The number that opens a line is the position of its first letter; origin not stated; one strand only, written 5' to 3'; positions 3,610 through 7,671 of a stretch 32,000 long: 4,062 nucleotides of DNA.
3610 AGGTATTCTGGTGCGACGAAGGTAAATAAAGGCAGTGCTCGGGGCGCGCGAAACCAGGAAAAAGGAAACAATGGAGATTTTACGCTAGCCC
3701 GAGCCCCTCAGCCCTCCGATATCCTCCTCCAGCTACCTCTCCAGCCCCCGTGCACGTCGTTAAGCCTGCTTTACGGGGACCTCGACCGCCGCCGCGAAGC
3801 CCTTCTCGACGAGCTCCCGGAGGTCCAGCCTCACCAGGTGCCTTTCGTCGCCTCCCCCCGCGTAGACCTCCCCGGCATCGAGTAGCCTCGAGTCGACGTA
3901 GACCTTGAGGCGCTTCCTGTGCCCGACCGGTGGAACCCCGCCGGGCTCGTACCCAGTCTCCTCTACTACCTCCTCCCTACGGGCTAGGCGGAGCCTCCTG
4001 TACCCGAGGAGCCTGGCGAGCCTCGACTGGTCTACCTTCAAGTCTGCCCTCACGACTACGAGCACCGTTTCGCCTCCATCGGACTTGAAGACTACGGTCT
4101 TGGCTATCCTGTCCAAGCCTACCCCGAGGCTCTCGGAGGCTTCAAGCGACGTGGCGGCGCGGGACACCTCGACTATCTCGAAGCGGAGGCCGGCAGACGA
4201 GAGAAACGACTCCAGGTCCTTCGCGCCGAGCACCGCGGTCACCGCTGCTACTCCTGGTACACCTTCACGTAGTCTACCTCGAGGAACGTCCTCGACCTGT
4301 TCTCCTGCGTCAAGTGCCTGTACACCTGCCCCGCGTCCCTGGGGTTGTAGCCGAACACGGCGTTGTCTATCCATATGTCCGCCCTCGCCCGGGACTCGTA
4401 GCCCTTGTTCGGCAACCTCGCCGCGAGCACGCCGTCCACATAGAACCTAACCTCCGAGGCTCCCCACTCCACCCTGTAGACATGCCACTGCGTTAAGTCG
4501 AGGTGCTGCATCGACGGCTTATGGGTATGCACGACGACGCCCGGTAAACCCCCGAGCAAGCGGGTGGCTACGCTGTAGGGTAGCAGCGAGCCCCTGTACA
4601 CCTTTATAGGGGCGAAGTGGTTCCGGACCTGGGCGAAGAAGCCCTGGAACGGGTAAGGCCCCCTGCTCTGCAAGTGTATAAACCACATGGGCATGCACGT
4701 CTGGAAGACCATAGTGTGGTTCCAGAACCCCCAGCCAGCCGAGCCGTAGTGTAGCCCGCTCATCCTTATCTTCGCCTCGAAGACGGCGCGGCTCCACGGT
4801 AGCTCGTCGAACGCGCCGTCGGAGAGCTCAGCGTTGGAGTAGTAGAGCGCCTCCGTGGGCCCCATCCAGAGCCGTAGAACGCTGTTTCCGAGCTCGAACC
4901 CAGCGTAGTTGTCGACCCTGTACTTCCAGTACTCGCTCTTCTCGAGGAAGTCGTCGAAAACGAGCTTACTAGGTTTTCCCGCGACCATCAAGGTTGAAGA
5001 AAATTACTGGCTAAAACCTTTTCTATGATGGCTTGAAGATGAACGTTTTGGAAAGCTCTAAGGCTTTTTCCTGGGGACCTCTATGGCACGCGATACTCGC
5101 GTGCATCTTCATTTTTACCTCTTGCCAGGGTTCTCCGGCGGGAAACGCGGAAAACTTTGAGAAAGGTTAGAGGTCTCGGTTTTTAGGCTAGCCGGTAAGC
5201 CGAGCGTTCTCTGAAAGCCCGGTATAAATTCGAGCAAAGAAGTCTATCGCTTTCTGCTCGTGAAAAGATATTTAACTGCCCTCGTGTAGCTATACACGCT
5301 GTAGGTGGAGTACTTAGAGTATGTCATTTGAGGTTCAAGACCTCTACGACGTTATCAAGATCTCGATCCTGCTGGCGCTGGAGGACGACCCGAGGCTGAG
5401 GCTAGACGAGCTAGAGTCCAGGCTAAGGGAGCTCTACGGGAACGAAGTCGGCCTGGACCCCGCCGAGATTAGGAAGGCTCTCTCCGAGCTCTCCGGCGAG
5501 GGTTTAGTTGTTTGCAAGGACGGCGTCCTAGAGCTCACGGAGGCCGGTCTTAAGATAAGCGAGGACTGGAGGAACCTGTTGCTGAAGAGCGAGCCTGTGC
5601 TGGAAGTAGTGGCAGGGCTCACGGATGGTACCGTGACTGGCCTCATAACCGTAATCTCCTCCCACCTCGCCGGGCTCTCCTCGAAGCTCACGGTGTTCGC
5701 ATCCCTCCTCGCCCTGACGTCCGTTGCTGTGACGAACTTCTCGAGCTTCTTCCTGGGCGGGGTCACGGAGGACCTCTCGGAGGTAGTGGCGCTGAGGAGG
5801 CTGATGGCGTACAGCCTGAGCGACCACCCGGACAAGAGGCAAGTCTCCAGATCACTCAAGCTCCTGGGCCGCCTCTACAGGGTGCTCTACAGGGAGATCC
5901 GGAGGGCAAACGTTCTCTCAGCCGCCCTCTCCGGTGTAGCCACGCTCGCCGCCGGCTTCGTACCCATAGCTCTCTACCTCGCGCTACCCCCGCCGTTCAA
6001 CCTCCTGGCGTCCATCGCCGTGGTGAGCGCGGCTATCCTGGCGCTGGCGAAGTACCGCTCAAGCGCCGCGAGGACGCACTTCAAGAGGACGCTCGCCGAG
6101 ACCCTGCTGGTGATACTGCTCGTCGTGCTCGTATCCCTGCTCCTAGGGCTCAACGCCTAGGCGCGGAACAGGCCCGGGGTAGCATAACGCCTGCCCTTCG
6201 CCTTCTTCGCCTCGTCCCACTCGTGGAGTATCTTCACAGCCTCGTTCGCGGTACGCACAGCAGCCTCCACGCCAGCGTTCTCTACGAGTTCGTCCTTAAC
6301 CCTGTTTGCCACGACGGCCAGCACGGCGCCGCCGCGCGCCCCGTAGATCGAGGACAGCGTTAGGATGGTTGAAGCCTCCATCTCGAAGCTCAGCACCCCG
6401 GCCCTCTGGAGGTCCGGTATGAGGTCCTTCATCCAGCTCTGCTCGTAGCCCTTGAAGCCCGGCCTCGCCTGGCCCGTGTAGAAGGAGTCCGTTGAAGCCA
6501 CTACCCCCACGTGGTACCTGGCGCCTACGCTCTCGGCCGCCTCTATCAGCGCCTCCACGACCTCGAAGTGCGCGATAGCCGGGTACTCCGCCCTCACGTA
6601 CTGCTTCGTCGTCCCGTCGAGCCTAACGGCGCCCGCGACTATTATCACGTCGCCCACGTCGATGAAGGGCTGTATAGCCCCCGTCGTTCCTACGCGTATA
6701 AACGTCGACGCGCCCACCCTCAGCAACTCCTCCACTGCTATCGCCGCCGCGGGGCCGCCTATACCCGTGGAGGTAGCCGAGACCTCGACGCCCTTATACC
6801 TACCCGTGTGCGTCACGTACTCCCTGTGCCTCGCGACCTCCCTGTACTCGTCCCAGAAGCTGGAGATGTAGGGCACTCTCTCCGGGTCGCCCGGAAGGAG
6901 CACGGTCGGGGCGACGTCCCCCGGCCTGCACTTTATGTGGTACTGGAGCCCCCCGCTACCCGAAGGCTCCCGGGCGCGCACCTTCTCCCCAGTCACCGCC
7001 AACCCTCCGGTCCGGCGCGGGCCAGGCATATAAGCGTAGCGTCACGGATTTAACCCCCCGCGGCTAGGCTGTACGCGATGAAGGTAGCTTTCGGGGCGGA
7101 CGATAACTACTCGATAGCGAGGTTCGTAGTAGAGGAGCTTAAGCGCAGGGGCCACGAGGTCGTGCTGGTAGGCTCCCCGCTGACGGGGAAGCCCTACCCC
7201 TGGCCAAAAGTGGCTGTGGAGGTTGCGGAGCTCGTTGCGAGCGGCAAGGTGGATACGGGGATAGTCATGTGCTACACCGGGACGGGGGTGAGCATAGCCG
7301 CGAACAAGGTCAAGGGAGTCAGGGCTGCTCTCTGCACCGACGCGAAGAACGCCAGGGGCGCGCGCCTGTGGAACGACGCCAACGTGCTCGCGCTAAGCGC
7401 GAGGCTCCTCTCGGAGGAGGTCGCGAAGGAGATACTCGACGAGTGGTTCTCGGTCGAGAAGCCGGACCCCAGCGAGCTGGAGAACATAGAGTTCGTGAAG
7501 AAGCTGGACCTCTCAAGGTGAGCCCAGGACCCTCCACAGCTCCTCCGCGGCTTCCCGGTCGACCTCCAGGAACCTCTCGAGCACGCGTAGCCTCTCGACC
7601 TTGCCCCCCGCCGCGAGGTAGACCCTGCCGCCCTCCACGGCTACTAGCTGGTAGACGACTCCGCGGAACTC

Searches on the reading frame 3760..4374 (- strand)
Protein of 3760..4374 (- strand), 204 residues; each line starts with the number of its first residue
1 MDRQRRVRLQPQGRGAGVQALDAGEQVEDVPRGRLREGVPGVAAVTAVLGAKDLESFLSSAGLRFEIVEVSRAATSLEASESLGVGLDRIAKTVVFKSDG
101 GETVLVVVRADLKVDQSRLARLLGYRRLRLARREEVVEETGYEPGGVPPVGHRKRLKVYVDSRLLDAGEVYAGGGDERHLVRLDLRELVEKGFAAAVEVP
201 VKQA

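Call 86: search_protein_families(library=pfam, proteins=[window:3760-4374:-], max_evalue=0.0001)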
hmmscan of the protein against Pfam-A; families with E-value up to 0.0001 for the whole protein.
window:3760-4374:- (204 aa): 1 family
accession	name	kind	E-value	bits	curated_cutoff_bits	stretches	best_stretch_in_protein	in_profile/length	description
PF04073.20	tRNA_edit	-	1.2e-31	109.8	25.5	1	73-189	4-121/123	Aminoacyl-tRNA editing domain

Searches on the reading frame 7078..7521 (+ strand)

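Call 86: search_protein_families(library=pfam, proteins=[window:7078-7521:+], max_evalue=0.0001)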
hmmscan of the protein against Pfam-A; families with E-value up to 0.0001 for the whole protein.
window:7078-7521:+ (147 aa): 1 family
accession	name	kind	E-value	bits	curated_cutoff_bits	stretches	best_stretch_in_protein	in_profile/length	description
PF02502.23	LacAB_rpiB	-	1.4e-37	129.2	24.7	1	3-127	1-125/138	Ribose/Galactose Isomerase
